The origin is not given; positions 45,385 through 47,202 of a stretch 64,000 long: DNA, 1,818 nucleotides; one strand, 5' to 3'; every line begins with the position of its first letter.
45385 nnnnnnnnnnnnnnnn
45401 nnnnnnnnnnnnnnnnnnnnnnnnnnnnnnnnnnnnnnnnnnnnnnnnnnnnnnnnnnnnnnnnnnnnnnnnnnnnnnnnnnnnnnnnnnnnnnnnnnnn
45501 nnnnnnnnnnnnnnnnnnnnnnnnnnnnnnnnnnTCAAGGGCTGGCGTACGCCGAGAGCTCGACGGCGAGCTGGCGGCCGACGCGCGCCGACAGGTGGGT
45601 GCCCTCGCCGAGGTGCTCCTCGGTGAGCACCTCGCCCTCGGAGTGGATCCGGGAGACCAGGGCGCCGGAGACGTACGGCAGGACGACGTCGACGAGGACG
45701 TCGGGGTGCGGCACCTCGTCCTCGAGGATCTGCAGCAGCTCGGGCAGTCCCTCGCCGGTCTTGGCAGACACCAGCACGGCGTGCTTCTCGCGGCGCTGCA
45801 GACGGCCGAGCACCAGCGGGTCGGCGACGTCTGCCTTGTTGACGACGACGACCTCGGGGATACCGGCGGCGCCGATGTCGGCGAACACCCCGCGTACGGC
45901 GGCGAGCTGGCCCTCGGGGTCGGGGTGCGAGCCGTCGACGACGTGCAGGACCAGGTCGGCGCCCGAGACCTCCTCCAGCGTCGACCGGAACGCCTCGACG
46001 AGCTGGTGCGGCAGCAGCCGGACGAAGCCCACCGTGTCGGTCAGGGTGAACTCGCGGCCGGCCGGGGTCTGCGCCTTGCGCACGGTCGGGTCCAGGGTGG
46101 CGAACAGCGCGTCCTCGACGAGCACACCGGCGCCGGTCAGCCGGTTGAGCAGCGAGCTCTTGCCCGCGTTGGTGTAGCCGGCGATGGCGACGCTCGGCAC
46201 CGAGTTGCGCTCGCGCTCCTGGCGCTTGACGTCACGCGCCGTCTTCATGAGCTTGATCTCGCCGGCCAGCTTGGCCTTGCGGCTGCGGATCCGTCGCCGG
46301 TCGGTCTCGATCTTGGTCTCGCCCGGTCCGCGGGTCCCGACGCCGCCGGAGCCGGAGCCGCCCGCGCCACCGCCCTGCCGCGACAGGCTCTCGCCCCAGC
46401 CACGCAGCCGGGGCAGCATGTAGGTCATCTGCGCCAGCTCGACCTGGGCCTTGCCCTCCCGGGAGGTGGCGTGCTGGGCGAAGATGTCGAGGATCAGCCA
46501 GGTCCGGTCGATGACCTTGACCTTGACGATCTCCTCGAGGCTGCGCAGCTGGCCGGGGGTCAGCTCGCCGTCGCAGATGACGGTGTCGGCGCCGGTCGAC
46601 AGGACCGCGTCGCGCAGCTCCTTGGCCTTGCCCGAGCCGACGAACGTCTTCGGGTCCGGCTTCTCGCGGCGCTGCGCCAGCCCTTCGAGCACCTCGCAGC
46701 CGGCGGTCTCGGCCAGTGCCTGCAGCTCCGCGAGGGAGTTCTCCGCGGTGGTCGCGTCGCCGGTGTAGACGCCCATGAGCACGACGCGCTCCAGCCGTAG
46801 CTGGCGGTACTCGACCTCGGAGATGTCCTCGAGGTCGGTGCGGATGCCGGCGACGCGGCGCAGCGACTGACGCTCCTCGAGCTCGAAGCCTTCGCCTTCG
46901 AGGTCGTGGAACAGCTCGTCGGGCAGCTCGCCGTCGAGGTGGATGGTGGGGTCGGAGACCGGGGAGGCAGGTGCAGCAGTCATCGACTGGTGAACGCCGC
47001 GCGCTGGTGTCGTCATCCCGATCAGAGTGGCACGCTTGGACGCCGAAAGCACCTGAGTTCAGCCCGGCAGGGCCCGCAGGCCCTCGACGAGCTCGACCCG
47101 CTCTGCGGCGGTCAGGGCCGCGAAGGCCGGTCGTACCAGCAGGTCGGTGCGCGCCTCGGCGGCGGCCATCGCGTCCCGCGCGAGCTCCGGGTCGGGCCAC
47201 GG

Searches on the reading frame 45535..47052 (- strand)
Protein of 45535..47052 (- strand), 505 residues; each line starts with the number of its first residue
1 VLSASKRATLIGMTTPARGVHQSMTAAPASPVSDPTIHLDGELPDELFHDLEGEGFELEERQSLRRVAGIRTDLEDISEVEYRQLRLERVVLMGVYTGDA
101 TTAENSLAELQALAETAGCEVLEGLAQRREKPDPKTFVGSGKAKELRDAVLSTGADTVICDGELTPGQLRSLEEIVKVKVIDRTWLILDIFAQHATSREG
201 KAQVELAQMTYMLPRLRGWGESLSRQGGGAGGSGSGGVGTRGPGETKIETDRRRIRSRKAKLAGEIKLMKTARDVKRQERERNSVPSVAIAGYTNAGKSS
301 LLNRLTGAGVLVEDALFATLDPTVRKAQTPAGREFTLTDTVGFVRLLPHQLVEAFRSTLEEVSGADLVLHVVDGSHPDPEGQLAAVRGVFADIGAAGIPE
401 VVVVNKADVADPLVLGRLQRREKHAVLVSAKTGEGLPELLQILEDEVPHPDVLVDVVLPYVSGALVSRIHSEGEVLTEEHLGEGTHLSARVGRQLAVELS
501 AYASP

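Call 4: search_protein_families(library=pfam, proteins=[window:45535-47052:-], max_evalue=0.01)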
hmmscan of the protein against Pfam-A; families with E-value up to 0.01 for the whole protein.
window:45535-47052:- (505 aa): 10 families
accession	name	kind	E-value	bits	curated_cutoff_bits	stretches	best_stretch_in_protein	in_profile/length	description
PF13167.11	GTP-bdg_N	-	2.9e-33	114.7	25.4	1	104-192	1-89/89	GTP-binding GTPase N-terminal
PF16360.10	GTP-bdg_M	-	2.2e-27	95.8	29.5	1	194-280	1-79/79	GTP-binding GTPase Middle Region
PF01926.29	MMR_HSR1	-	1.9e-20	73.5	21.9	1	288-406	2-113/113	50S ribosome-binding GTPase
PF02421.24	FeoB_N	-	9.1e-08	32.2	27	1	288-411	3-119/156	Ferrous iron transport protein B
PF00009.33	GTP_EFTU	-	0.00012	22.2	26.5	0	362-448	90-187/188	Elongation factor Tu GTP binding domain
PF03193.22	RsgA_GTPase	-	0.00018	21.8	30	0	287-308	108-129/174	RsgA GTPase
PF00350.29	Dynamin_N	-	0.00021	21.8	27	1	288-324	1-37/168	Dynamin family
PF16897.10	MMR_HSR1_Xtn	-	0.00058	20.3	35.2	1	398-441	56-98/106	C-terminal region of MMR_HSR1 domain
PF09439.16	SRPRB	-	0.0024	17.7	25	1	284-373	2-81/178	Signal recognition particle receptor beta subunit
PF19275.4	HflX_C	-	0.0038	17.7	26.4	0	422-499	9-87/102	HflX C-terminal domain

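Call 15: find_related_loci(query=window:45538-47016:-, collection=genome_contigs, flank=10000)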
Query window:45538-47016:- (493 aa) in genome_contigs; peptide patterns used: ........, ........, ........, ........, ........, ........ (x = any residue, [..] = any of these).
319 stretches matched a pattern; 183 encode a relative of the query (tblastn E <= 1e-3); the best 80 are kept; 80 distinct loci.
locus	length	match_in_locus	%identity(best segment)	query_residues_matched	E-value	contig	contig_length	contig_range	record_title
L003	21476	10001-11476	89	1-491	0e+0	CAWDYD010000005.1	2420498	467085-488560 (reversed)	MAG: uncultured Actinomycetota bacterium isolate MFD01275.bin.2.4 genome assembly, contig: contig_9026, whole genome sho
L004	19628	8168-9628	90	1-487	0e+0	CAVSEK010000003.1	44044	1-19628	MAG: uncultured Actinomycetota bacterium isolate MFD02581.bin.2.51 genome assembly, contig: contig_104335, whole genome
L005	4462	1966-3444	88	1-491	0e+0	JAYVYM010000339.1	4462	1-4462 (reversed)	MAG: Frankiales bacterium isolate GL85_UP_metabat_129 GL85_UP_metabat_129_338, whole genome shotgun sequence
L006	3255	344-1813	83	1-490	0e+0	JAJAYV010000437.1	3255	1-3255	MAG: Frankiaceae bacterium isolate CAN_BIN20 c_000000190917, whole genome shotgun sequence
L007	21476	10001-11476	83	1-490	0e+0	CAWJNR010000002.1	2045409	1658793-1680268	MAG: uncultured Actinomycetota bacterium isolate MFD02840.bin.2.105 genome assembly, contig: contig_26606, whole genome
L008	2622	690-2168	83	1-490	0e+0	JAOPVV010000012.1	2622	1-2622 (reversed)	MAG: Frankiales bacterium isolate RYN_157 scaffold_424349, whole genome shotgun sequence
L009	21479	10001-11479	83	1-490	0e+0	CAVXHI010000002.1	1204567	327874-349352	MAG: uncultured Actinomycetota bacterium isolate MFD02581.bin.2.164 genome assembly, contig: contig_11448, whole genome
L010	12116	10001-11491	81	1-490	0e+0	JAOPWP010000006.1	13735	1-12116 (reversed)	MAG: Frankiales bacterium isolate RYN_177 scaffold_2524428, whole genome shotgun sequence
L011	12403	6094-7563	80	1-492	0e+0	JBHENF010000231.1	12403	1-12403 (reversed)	MAG: Mycobacteriales bacterium isolate S4_bin.36.orig S4_k141_328328, whole genome shotgun sequence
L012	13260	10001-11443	82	1-490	0e+0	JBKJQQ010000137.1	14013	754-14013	MAG: Mycobacteriales bacterium isolate ant_bin.503 k117_839783, whole genome shotgun sequence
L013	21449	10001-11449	81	1-490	0e+0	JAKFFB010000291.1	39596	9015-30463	MAG: Actinomycetales bacterium isolate LC088 contig-124_875, whole genome shotgun sequence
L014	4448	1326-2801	82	1-492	0e+0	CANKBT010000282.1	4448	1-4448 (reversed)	MAG: Frankiaceae bacterium isolate RH-23may17-905 genome assembly, contig: RH-23may17-C175277, whole genome shotgun sequ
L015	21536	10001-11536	79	4-490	0e+0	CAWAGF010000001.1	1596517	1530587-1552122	MAG: uncultured Actinomycetota bacterium isolate MFD02581.bin.2.167 genome assembly, contig: contig_10201, whole genome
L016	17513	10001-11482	91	1-491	0e+0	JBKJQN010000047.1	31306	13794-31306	MAG: Mycobacteriales bacterium isolate ant_bin.50 S1Ck117_4536554_flag_0_multi_14.9955_len_31306, whole genome shotgun s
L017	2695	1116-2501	85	30-492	0e+0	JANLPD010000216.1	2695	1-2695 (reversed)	MAG: Frankiales bacterium isolate OTE_38_metabat_424 OTE_38_k141_3959423, whole genome shotgun sequence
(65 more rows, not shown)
